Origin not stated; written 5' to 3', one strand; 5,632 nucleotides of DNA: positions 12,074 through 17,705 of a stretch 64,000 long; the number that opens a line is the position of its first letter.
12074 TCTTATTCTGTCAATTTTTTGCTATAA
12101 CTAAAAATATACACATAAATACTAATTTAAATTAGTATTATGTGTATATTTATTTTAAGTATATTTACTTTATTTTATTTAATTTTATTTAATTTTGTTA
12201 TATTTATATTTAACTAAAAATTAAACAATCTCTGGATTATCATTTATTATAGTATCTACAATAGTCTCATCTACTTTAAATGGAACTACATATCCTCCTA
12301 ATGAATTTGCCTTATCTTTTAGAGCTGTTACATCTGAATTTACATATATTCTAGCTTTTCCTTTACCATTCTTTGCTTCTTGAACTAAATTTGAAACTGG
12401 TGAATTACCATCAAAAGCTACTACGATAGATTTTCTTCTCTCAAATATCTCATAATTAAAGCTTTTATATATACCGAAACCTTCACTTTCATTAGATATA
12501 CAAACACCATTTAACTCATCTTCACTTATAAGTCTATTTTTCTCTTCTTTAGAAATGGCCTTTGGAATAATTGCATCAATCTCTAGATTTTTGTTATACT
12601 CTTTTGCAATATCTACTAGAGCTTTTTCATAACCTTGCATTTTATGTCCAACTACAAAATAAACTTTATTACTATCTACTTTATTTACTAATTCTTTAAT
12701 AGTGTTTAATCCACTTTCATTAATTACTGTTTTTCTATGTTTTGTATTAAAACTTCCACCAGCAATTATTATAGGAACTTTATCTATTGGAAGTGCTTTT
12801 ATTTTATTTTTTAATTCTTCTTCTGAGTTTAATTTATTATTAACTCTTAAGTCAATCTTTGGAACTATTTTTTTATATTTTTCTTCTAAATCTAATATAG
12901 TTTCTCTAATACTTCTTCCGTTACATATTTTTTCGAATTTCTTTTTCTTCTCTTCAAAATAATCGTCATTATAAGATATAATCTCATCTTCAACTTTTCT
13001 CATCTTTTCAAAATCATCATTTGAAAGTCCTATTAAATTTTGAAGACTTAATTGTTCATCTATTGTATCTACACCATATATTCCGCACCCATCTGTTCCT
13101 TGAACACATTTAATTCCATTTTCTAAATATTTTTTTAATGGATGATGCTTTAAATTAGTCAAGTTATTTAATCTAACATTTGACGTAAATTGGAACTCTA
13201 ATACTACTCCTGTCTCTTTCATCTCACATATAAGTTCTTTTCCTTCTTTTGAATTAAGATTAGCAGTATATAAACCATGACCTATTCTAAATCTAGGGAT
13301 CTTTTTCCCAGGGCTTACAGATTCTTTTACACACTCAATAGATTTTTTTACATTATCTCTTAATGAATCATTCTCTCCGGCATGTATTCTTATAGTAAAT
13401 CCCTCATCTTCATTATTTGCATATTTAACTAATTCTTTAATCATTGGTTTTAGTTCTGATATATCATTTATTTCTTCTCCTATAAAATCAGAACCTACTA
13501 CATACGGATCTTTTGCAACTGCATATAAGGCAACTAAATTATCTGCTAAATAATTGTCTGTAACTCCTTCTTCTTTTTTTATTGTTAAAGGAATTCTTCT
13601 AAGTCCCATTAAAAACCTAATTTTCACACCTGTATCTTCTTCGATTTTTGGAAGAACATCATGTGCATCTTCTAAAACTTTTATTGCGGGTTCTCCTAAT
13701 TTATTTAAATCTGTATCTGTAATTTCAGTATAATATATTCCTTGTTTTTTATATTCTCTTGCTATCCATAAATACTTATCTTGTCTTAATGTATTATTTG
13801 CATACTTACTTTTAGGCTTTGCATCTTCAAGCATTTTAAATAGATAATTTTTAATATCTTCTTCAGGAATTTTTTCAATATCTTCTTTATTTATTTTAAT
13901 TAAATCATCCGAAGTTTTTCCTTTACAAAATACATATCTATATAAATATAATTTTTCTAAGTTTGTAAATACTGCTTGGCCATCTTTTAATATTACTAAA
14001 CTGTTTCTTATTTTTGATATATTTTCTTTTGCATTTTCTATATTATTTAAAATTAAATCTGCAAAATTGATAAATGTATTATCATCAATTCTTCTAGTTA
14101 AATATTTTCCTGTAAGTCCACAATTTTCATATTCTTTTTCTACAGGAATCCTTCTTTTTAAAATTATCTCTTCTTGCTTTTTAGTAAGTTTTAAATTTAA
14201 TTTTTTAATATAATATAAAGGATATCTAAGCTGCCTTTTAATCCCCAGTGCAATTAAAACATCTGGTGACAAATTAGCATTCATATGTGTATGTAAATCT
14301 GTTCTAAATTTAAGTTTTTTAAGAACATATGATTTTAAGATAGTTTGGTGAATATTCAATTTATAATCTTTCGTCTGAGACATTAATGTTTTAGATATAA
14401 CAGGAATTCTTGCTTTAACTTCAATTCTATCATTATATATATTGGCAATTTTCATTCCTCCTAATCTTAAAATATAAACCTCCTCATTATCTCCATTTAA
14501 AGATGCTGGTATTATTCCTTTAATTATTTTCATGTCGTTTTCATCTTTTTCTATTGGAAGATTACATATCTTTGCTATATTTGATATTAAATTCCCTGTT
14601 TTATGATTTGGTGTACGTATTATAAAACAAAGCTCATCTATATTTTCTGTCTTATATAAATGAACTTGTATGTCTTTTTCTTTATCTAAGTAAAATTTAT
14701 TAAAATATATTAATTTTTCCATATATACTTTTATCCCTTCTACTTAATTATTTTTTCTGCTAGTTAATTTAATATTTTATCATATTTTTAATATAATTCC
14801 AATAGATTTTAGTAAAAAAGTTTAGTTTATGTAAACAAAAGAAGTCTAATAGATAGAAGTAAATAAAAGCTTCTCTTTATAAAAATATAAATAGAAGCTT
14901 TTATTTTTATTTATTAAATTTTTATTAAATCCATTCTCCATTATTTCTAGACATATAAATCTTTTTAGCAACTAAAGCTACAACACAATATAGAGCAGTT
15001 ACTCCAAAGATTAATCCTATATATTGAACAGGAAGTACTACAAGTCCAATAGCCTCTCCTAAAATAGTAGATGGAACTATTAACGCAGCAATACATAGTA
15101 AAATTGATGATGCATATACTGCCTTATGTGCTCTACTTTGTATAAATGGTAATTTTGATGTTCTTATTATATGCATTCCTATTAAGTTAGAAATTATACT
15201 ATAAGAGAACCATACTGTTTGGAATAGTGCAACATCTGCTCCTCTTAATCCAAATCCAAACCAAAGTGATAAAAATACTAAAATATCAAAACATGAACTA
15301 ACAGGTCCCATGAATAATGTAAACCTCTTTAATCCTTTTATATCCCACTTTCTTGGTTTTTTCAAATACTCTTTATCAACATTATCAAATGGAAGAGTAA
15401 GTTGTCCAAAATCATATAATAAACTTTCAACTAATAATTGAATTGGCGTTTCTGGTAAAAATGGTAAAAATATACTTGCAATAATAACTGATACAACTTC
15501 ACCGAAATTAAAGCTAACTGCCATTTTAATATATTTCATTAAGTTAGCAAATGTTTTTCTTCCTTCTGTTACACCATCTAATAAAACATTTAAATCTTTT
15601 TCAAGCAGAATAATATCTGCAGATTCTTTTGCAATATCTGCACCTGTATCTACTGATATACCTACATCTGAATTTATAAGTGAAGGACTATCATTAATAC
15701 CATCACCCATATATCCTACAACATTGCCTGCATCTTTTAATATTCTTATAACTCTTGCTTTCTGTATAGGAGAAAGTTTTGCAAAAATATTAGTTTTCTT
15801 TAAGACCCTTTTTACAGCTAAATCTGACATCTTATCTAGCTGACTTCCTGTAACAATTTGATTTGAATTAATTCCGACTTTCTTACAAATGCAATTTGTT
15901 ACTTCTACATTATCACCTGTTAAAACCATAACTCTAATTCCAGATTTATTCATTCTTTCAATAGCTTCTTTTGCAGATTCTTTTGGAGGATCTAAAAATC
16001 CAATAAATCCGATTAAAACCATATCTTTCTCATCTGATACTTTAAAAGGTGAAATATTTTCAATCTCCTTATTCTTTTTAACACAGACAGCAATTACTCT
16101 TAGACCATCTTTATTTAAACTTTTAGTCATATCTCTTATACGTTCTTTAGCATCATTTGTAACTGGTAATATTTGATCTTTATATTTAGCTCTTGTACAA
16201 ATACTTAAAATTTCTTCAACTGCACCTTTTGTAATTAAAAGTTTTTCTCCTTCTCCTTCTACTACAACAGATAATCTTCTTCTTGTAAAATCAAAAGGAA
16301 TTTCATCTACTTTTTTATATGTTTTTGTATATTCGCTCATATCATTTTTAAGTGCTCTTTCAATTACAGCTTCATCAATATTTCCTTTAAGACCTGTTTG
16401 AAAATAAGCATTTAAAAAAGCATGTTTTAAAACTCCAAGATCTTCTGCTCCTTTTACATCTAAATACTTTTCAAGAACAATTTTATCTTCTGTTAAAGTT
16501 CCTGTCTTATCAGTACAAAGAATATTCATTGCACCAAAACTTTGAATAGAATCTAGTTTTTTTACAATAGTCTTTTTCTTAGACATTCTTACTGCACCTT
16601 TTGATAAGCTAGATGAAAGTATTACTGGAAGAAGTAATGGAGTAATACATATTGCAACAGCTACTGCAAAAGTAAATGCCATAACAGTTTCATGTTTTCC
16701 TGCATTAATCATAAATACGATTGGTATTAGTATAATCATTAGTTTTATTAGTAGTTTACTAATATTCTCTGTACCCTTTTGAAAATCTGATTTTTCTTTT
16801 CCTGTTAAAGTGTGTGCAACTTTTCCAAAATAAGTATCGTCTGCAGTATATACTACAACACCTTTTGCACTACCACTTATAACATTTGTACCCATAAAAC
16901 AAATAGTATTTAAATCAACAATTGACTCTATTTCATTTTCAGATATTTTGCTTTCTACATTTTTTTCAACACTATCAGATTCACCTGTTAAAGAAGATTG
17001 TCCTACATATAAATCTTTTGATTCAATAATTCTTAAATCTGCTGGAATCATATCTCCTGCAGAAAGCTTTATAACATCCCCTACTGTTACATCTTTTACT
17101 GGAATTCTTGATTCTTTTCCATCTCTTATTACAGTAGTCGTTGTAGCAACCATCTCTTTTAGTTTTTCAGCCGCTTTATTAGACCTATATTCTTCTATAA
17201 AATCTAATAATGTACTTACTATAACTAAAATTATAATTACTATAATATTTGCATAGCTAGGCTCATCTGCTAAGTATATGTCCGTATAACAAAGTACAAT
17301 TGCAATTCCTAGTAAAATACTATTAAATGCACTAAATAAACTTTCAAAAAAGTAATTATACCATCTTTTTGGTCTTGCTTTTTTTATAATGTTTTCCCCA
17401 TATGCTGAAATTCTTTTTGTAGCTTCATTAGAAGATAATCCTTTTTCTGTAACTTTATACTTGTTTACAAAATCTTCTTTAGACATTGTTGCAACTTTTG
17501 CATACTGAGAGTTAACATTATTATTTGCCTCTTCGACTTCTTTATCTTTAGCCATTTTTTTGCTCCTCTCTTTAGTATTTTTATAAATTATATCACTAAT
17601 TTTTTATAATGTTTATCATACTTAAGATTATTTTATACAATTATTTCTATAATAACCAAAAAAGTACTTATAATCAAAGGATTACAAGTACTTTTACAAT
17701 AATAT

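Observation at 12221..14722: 833-aa adenosine/AMP-deaminase-like protein with extra N- and C-terminal domains (possible LOG/SLOG-like C-terminus)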

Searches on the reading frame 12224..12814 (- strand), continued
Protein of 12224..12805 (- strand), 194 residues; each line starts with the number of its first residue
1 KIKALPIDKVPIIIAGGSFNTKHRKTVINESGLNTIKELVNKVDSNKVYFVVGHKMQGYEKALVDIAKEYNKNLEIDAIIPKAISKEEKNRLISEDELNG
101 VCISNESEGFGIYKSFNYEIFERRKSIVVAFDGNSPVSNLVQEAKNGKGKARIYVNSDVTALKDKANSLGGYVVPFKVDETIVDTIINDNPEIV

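Call 83: search_protein_families(library=ncbifam, proteins=[L081:11213-11737:+, P0387, P0306], max_evalue=0.001)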
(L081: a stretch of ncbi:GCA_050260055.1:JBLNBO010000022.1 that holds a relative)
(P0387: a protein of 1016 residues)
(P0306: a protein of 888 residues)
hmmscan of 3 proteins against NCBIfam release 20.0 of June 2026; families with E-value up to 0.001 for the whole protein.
L081:11213-11737:+ (174 aa): 0 families

P0387 (1016 aa): 6 families
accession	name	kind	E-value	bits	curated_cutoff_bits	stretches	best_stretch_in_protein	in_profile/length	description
TIGR01430.1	aden_deam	equivalog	4.1e-17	62.2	216.55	1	185-434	40-273/323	adenosine deaminase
NF006848.0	PRK09358.1-3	equivalog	1.6e-12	47.4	426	1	192-440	46-279/325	adenosine deaminase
NF006846.0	PRK09358.1-1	equivalog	5e-11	42.2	459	1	248-455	117-302/333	adenosine deaminase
NF006849.0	PRK09358.1-5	equivalog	6.7e-09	35.3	494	1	372-433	224-286/350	adenosine deaminase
NF006854.0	PRK09358.3-1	equivalog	4.7e-06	25.9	530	1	372-447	221-297/344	adenosine deaminase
NF006850.0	PRK09358.1-6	equivalog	3.4e-05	22.8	419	0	248-438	114-281/334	adenosine deaminase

P0306 (888 aa): 7 families
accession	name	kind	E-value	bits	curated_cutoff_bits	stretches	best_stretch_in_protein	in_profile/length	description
TIGR01430.1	aden_deam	equivalog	4.9e-18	65.3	216.55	2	317-454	63-198/323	adenosine deaminase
NF006846.0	PRK09358.1-1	equivalog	1.1e-14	54.3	459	1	530-607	225-302/333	adenosine deaminase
NF006848.0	PRK09358.1-3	equivalog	3.7e-09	36.3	426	1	531-613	219-301/325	adenosine deaminase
NF006850.0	PRK09358.1-6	equivalog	1.4e-06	27.4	419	0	358-463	113-210/334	adenosine deaminase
NF006859.0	PRK09358.3-6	equivalog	3.5e-06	26.5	549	1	533-598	215-279/299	adenosine deaminase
NF006854.0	PRK09358.3-1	equivalog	0.00016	20.9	530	0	531-613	230-312/344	adenosine deaminase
NF006849.0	PRK09358.1-5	equivalog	0.0009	18.4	494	0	534-590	236-291/350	adenosine deaminase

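Call 84: search_solved_structures(query=A3, max_evalue=10, show_alignments=3)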
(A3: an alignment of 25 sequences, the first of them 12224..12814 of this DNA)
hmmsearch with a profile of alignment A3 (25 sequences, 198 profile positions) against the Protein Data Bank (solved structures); distinct sequences matched with E-value up to 10: 5.
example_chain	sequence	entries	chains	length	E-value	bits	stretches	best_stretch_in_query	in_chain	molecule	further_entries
4ixh_A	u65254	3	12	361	0.021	17.8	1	54-106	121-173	Inosine-5'-monophosphate dehydrogenase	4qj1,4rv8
3khj_A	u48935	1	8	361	0.021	17.8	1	54-106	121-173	Inosine-5-monophosphate dehydrogenase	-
3ffs_A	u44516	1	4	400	0.039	16.9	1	54-106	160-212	Inosine-5-monophosphate dehydrogenase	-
9wt0_a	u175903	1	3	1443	0.16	14.9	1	33-82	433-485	PKD domain-containing protein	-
8grq_D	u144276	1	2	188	0.74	12.8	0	108-126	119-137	H2B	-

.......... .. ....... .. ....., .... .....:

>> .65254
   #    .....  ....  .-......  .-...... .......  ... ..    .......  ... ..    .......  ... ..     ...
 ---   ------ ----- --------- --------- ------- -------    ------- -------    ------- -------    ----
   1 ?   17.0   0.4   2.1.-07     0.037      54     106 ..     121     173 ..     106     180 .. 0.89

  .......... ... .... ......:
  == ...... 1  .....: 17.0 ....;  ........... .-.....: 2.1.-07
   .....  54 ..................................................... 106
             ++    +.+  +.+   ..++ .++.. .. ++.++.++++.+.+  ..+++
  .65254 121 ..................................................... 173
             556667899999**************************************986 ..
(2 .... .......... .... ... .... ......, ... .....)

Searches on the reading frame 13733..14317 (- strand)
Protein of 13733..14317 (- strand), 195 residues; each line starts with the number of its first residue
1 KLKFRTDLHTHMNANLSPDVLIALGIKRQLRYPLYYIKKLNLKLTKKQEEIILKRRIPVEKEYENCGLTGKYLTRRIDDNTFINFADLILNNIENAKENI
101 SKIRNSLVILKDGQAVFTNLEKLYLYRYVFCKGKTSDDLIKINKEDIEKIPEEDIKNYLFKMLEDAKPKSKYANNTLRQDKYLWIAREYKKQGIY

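Call 14: search_protein_families(library=pfam, proteins=[window:13733-14317:-], max_evalue=10)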
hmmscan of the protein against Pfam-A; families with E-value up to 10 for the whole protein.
seq(195 aa): 2 families
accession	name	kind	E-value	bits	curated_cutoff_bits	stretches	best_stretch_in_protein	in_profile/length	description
PF00962.28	A_deaminase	-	0.032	13.7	27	1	6-50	3-47/330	Adenosine deaminase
PF18326.6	RFX5_N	-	0.12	12.6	25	1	98-126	9-38/59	RFX5 N-terminal domain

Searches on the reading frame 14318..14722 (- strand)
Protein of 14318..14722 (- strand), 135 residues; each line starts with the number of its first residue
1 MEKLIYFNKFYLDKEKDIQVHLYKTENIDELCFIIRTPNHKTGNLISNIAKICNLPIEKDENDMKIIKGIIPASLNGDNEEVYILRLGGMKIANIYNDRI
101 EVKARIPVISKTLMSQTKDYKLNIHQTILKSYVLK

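Call 14: search_protein_families(library=pfam, proteins=[window:14318-14722:-], max_evalue=10)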
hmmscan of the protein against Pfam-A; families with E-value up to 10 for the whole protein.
seq(135 aa): 0 families

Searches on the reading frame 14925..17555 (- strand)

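Call 59: search_protein_families(library=pfam, proteins=[window:14925-17555:-], max_evalue=0.00001)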
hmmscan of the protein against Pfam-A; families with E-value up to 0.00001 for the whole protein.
window:14925-17555:- (876 aa): 5 families
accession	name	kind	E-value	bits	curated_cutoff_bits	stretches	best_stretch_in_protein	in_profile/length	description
PF00122.25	E1-E2_ATPase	-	2.5e-39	135.1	28.1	1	135-327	2-181/181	E1-E2 ATPase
PF00689.26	Cation_ATPase_C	-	3e-17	63.4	27.3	1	700-866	2-175/175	Cation transporting ATPase, C-terminus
PF00702.32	Hydrolase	-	3.5e-13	50.8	26.4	1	346-628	4-189/191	haloacid dehalogenase-like hydrolase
PF00690.31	Cation_ATPase_N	-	2.1e-12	47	20.4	1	23-87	3-68/69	Cation transporter/ATPase, N-terminus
PF13246.12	Cation_ATPase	-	9e-11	42.1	21.7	1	397-455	28-90/91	Cation transport ATPase (P-type)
